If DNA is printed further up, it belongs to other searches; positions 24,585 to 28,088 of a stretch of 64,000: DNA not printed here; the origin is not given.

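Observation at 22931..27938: Complete diversity-generating retroelement: TR and VR differ only at template adenines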

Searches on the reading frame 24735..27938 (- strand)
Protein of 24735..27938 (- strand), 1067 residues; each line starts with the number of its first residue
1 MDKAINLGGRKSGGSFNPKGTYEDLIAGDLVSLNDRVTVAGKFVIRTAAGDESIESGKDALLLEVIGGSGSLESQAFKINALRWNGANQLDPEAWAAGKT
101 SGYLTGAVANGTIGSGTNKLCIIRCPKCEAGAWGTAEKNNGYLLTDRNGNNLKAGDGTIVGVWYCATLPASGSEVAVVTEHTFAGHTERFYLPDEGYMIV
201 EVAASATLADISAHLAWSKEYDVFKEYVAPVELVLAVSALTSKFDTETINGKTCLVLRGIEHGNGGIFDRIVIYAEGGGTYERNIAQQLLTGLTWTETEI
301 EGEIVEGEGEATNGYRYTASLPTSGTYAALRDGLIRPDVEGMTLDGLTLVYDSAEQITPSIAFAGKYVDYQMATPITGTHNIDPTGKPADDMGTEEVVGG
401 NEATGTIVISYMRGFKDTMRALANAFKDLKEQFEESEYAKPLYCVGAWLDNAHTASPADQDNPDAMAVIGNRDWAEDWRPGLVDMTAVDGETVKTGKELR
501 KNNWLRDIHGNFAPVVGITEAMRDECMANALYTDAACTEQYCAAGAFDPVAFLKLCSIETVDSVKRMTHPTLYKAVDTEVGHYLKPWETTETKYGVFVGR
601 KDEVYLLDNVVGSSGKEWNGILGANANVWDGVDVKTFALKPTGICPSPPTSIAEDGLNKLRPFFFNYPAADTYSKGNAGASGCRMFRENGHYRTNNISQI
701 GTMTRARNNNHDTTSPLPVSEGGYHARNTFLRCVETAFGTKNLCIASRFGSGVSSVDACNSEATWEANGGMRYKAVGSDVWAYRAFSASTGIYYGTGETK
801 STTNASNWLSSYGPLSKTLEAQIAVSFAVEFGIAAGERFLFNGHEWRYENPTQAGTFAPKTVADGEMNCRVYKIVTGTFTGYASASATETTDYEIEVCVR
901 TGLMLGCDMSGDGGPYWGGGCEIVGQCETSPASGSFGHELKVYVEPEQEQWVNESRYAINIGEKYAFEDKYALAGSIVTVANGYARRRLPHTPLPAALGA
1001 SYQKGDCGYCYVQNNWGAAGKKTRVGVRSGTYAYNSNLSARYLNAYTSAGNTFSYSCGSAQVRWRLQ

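Call 5: search_protein_families(library=pfam, proteins=[window:24735-27938:-], max_evalue=0.01)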
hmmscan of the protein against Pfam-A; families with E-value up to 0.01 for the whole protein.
window:24735-27938:- (1067 aa): 0 families

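Call 6: search_protein_families(library=ncbifam, proteins=[window:24735-27938:-], max_evalue=0.01)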
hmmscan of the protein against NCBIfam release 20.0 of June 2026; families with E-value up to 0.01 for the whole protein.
window:24735-27938:- (1067 aa): 0 families

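Call 13: search_protein_families(library=phrogs, proteins=[window:24735-27938:-], max_evalue=0.001)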
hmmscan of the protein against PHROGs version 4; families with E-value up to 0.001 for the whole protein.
window:24735-27938:- (1067 aa): 0 families

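Call 18: search_dna_similar(query=window:24735-27938:-, collection=phages, mode=protein, max_rows=25)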
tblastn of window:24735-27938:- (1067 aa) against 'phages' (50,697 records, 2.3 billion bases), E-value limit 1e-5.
Records with a match: 1; places in all: 1; records where one place covers at least 80% of the query: 0.
Best place of each record, by identity: <60% 1.
By first word of the organism name: phage 1.
By host as written in the record: - 1.
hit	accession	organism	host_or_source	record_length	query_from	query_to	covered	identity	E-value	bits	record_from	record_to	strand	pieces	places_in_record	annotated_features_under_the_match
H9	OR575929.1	phage csAssE-Sib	human gut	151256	459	1062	57%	35.8%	6e-97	345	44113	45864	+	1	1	hypothetical protein | VR | IMH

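Call 19: get_annotated_region(hit=H9, flank=5000)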
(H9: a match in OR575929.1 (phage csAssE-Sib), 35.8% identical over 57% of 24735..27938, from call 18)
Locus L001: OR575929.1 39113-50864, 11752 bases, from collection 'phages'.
description: Phage csAssE-Sib, complete genome.
organism: phage csAssE-Sib (NCBI taxid 3092639)
taxonomy: Viruses; Duplodnaviria; Heunggongvirae; Uroviricota; Caudoviricetes
host: -; source: human gut; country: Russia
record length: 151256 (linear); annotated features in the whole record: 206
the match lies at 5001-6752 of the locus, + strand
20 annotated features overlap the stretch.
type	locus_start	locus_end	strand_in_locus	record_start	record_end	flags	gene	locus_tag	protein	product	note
CDS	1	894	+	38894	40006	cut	-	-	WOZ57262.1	carbohydrate binding domain protein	Carbohydrate binding domain protein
CDS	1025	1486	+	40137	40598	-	-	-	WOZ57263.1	L-Ala D-Glu endopeptidase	Peptidase M15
CDS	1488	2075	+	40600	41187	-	-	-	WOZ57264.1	transmembrane protein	transmembrain protein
CDS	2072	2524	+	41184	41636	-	-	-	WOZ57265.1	signal peptide containing protein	hypothetical protein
CDS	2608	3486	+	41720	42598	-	-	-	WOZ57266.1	structural protein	Structural protein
CDS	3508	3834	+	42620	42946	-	-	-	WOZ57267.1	hypothetical protein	-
CDS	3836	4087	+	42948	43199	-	-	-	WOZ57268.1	hypothetical protein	-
CDS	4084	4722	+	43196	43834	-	-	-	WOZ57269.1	protein of unknown function DUF5977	Protein of unknown function DUF5977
CDS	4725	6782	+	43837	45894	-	-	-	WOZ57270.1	hypothetical protein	putative tail fiber protein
misc_feature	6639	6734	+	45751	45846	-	-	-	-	-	VR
misc_feature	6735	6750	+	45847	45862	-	-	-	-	-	IMH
misc_feature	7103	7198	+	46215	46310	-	-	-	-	-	TR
misc_feature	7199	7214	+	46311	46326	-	-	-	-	-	IMH*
CDS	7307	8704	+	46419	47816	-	-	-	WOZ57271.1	retron-type reverse transcriptase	Reverse transcriptase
CDS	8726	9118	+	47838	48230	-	-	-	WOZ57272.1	cell cycle protein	hypothetical protein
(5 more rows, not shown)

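Call 34: search_solved_structures(query=window:24735-27938:-, max_evalue=1)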
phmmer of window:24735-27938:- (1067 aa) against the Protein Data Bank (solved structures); distinct sequences matched with E-value up to 1: 0.

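Call 38: find_homologous_proteins(query=window:24735-27938:-)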
Query window:24735-27938:- (1067 aa): 91 proteins with E <= 0.001 among 8000 candidates.
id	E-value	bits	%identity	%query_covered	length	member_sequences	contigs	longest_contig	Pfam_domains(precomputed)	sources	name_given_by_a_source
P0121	0.0e+0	2128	86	99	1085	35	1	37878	-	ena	-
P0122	0.0e+0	1971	80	100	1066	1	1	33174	-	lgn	-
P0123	0.0e+0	1847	76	100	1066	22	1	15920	-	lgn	-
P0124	0.0e+0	1798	74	99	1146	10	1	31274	-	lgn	-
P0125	0.0e+0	1795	72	99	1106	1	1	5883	-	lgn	-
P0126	0.0e+0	1791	72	99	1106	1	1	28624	-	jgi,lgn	jgi:hypothetical protein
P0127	0.0e+0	1790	72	99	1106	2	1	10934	-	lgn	-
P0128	0.0e+0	1789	74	100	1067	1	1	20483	-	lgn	-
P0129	0.0e+0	1783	72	99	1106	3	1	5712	-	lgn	-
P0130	0.0e+0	1774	73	99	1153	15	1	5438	-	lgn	-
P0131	0.0e+0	1764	72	99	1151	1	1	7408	-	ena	-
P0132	0.0e+0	1758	71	100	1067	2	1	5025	-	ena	-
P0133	0.0e+0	1755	73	100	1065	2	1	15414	-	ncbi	-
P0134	0.0e+0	1748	71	98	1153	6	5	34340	-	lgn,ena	-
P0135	0.0e+0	1734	70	99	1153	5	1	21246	-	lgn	-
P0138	0.0e+0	1717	71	100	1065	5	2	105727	-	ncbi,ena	-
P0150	0.0e+0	1688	69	99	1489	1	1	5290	-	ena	-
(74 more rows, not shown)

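Call 68: predict_structure(alignment_id=A2)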
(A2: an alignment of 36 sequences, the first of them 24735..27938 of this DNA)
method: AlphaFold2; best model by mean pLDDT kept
length: 1067 residues; sequences in the alignment: 36
mean_pLDDT: 55.1   pTM: 0.37
mean pLDDT of the five models: 55.1, 54.3, 52.4, 51.7, 51.5
residues with pLDDT >= 90: 56; 70-90: 322; 50-70: 189; < 50: 500
segments of 3 or more residues with pLDDT < 50: 1-61, 303-310, 410-521, 582-674, 690-756, 851-869, 902-923, 931-937, 943-958, 974-1018, 1024-1067
pLDDT, mean of each block of 10 residues (from residue 1): 28 32 30 28 35 35 66 73 74 72 81 88 79 61 86 90 87 90 84 86 89 72 73 83 85 85 73 77 90 90 48 81 88 85 90 88 88 87 60 63 56 33 37 35 27 29 27 27 25 25 25 32 58 83 64 66 73 78 42 33 33 24 29 31 29 35 33 54 62 35 34 32 25 28 29 52 76 86 76 70 74 56 57 72 69 35 33 77 81 81 36 26 54 47 43 41 58 48 30 27 23 41 40 28 24 22 23
secondary structure, 60 per line:
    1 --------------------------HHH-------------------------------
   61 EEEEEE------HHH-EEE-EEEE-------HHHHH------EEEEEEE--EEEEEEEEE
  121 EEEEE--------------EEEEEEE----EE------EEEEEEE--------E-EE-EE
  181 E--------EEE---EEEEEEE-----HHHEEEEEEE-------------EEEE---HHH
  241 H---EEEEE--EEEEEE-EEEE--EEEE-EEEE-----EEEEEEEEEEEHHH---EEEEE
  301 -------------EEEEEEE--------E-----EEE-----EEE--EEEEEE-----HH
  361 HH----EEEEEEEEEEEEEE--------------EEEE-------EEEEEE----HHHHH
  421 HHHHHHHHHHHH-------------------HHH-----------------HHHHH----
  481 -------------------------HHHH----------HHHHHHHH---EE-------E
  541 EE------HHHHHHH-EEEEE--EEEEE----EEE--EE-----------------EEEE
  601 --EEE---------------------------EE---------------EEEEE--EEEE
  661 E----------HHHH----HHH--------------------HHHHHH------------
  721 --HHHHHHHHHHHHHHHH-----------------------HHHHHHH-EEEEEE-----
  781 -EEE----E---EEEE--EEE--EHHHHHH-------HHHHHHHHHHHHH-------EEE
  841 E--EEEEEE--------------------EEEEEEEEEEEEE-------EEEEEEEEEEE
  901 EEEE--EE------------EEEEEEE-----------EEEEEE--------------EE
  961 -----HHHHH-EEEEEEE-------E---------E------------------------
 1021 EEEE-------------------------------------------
elements in order (helices of 4 or more, strands of 3 or more residues): E61-66 E77-79 E81-84 H92-96 E103-109 E112-125 E140-146 E159-165 E179-181 E190-192 E196-202 E211-217 E231-234 H238-241 E245-249 E252-257 E259-262 E265-268 E270-273 E279-289 E296-300 E314-320 E335-337 E343-345 E348-353 H359-362 E367-380 E395-398 E406-411 H416-432 H472-476 H506-509 H520-527 E540-542 H549-555 E557-561 E564-568 E573-575 E597-600 E603-605 E650-654 E657-661 H672-675 H703-708 H723-738 H762-768 E770-775 E782-784 E793-796 E799-801 H805-810 H818-830 E838-841 E844-849 E870-882 E890-904 E921-927 E939-944 H966-970 E972-978 E1021-1024

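Call 76: fold_search(model_id=the predicted structure, library=pdb)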
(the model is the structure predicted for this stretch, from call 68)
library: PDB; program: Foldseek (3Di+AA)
matches with E <= 10: 169; with E <= 0.001: 0
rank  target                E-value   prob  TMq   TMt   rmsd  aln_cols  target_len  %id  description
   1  7wqw_A                5.3e-01  0.07  0.06  0.20  19.2       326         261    8  Structure of Active-EP (released 2022-10-26)
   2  8ziz_A                6.2e-01  0.02  0.05  0.10  20.5       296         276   11  enteropeptidase with N619A (released 2025-05-21)
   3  9euf_8                6.6e-01  0.01  0.04  0.05  23.8       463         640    9  Cryo-EM structure of Staphylococcus aureus bacteriophage phi812 baseplate in the pre-contraction state - complete (released 2025-04-09)
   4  6v8i_AA               7.3e-01  0.04  0.04  0.18  17.9       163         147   11  Composite atomic model of the Staphylococcus aureus phage 80alpha baseplate (released 2020-03-04)
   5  5ckn_A                7.3e-01  0.03  0.07  0.15  18.4       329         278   11  The CUB1-EGF-CUB2 domains of rat MBL-associated serine protease-2 (MASP-2) bound to Ca2+ (released 2017-01-18)
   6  5n83_C                8.1e-01  0.03  0.04  0.11  19.1       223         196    7  Structure of the distal domain of mouse adenovirus 2 fibre, methylmercury chloride derivative (released 2018-03-14)
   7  6xgr_A                1.0e+00  0.01  0.04  0.12  25.8       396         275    9  YSD1 major tail protein (released 2020-07-01)
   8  9jg9_G                1.2e+00  0.01  0.04  0.06  41.5       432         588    9  Structure of the BtpeA effector and BtaeB effector bound to the VgrG spike from the Type VI secretion system (released 2025-09-10)
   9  4lut_A                1.5e+00  0.04  0.04  0.08  17.7       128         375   12  alanine racemase [Clostridium difficile 630] complex with cycloserine (released 2014-06-04)
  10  4lus_C                1.5e+00  0.04  0.04  0.08  16.6       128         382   11  alanine racemase [Clostridium difficile 630] (released 2014-06-04)
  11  6e9q_E                1.5e+00  0.01  0.04  0.12  26.2       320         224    9  The crystal structure of bovine ultralong antibody BOV-6 (released 2019-05-01)
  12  6ezz_A                1.5e+00  0.01  0.03  0.04  27.9       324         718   10  Crystal structure of Escherichia coli amine oxidase mutant E573Q (released 2018-08-29)
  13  7wgb_A                1.5e+00  0.01  0.04  0.04  27.9       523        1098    8  Neutral Omicron Spike Trimer in complex with ACE2 (released 2022-06-22)
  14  5n83_A                1.6e+00  0.01  0.04  0.11  19.1       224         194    7  Structure of the distal domain of mouse adenovirus 2 fibre, methylmercury chloride derivative (released 2018-03-14)
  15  1oac_B                1.6e+00  0.01  0.04  0.04  28.0       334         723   12  CRYSTAL STRUCTURE OF A QUINOENZYME: COPPER AMINE OXIDASE OF ESCHERICHIA COLI AT 2 ANGSTROEMS RESOLUTION (released 1996-04-03)
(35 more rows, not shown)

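Call 120: fold_search(model_id=the predicted structure, library=viral)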
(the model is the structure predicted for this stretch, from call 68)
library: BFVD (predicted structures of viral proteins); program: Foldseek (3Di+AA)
matches with E <= 10: 229; with E <= 0.001: 4
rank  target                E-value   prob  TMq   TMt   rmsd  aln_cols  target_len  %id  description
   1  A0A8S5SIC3            1.5e-14  1.00  0.21  0.32   9.1       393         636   25  Receptor binding complex (Fragment) [Myoviridae sp. ct04y17]
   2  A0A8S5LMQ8            9.7e-07  1.00  0.18  0.26  12.6       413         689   11  Uncharacterized protein [Siphoviridae sp. ctDuC3]
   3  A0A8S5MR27            4.8e-06  1.00  0.20  0.23  42.6       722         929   14  Uncharacterized protein [Siphoviridae sp. ctA4S13]
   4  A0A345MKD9            1.6e-05  1.00  0.17  0.22  15.0       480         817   12  Uncharacterized protein [Eggerthella phage PMBT5]
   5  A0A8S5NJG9            4.7e-03  0.77  0.12  0.18  15.3       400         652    9  Uncharacterized protein [Siphoviridae sp. ctiJI15]
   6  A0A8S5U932            3.8e-02  0.63  0.15  0.12  12.8       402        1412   12  Minor structural protein putative tail fiber [Herelleviridae sp. cti3G1]
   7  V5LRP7                1.3e-01  0.06  0.06  0.12  27.3       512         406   10  (no name in the UniProt tables at hand)
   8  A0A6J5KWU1            1.3e-01  0.03  0.05  0.04  21.1       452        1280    8  Uncharacterized protein [uncultured Caudovirales phage]
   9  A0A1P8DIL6            1.4e-01  0.06  0.06  0.14  20.7       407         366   10  (no name in the UniProt tables at hand)
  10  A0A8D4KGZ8            1.4e-01  0.03  0.04  0.08  21.1       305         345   10  (no name in the UniProt tables at hand)
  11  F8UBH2                1.6e-01  0.90  0.10  0.21   5.4       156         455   10  (no name in the UniProt tables at hand)
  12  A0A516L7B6            1.7e-01  0.02  0.05  0.07  25.4       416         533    8  (no name in the UniProt tables at hand)
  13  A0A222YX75            1.8e-01  0.03  0.03  0.08  46.5       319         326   12  Uncharacterized protein [Synechococcus phage Bellamy]
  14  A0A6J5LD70            2.4e-01  0.01  0.05  0.05  25.3       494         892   10  Uncharacterized protein [uncultured Caudovirales phage]
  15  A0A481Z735            2.7e-01  0.03  0.04  0.08  33.1       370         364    8  Uncharacterized protein [Pithovirus LCPAC302]
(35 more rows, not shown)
